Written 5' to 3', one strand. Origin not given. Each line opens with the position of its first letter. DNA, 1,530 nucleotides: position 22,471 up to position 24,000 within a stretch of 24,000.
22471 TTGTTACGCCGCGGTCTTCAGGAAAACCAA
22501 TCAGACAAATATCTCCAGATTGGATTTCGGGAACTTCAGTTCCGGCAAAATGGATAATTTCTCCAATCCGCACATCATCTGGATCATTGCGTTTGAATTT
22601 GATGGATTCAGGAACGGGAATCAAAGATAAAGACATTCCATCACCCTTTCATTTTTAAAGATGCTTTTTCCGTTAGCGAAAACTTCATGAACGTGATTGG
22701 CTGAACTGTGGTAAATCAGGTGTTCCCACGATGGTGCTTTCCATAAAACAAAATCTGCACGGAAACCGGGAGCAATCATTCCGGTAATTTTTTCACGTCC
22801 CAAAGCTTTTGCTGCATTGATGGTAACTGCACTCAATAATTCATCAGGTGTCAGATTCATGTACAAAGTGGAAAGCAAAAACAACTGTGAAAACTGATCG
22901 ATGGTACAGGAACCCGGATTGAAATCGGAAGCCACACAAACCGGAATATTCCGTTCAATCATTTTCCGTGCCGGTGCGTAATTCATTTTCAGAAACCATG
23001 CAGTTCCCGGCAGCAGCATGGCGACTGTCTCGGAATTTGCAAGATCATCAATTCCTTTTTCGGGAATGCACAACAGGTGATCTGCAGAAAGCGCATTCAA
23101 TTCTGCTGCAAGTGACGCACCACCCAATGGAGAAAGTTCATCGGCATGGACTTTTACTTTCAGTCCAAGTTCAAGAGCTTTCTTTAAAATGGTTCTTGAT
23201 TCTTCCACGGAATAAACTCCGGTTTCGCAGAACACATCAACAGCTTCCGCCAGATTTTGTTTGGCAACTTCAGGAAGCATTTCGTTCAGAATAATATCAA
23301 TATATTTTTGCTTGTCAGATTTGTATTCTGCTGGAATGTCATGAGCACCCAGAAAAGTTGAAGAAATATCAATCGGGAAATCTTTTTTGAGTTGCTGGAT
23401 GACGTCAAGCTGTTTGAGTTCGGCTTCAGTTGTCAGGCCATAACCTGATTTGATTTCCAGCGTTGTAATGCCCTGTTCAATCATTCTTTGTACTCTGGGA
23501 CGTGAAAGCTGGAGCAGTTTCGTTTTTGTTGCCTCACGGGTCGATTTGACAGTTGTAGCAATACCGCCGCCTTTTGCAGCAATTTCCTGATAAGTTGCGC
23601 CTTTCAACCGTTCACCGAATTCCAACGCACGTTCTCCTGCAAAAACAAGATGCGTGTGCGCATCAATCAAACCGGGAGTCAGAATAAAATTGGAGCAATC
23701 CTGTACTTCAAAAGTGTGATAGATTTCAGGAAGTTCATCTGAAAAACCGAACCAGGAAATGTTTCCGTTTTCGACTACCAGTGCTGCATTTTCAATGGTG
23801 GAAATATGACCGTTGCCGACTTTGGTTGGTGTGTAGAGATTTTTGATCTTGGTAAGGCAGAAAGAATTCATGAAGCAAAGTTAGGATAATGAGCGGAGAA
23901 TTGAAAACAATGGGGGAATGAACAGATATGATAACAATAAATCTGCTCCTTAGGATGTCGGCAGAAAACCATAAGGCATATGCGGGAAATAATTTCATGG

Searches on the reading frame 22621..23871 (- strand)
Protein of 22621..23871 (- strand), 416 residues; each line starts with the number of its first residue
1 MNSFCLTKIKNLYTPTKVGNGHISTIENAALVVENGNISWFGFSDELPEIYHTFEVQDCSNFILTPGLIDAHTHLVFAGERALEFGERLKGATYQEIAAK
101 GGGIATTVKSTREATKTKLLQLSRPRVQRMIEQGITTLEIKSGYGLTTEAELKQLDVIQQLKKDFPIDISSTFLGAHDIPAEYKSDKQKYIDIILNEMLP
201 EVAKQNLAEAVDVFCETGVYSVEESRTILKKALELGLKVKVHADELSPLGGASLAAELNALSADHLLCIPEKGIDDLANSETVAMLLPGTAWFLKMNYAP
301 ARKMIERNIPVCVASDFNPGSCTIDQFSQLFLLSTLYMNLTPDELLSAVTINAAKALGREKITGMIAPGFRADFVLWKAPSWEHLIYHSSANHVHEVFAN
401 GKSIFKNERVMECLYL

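Call 99: search_protein_families(library=pfam, proteins=[window:22621-23871:-], max_evalue=0.001)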
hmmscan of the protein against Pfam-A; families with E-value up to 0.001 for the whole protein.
window:22621-23871:- (416 aa): 2 families
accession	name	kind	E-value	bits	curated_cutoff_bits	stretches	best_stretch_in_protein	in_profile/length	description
PF01979.26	Amidohydro_1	-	4.3e-20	72.7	25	1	63-403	1-344/345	Amidohydrolase family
PF07969.17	Amidohydro_3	-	1.3e-15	58.3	29.7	1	222-378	261-445/472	Amidohydrolase family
